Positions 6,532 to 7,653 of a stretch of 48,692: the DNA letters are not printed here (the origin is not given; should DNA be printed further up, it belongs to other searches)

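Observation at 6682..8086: Split HipA-like kinase module: an AbrB-domain/HipA-N-domain fusion followed by a kinase-core-only gene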

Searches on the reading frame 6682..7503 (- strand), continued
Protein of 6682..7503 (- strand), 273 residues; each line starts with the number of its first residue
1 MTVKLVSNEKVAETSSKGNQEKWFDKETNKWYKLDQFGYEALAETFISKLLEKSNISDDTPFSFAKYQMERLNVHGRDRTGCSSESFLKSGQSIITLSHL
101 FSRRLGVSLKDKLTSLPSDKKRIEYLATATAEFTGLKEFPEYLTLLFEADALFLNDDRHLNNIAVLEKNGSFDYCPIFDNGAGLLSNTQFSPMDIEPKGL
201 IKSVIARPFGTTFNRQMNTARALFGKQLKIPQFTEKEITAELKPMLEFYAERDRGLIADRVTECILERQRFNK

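Call 114: find_related_loci(query=A2, collection=viral_contigs, flank=3000)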
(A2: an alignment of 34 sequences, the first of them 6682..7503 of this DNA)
Query A2 (273 aa) in viral_contigs; peptide patterns used: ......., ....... (x = any residue, [..] = any of these).
58 stretches matched a pattern; 4 encode a relative of the query (tblastn E <= 1e-3); 4 distinct loci.
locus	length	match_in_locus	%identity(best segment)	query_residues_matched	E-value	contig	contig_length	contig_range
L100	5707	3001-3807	71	1-271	4e-132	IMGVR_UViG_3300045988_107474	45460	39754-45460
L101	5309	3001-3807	71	1-271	1e-131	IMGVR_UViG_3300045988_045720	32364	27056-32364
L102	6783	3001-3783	51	1-265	3e-85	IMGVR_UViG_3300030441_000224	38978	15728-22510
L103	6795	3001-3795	42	2-266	8e-69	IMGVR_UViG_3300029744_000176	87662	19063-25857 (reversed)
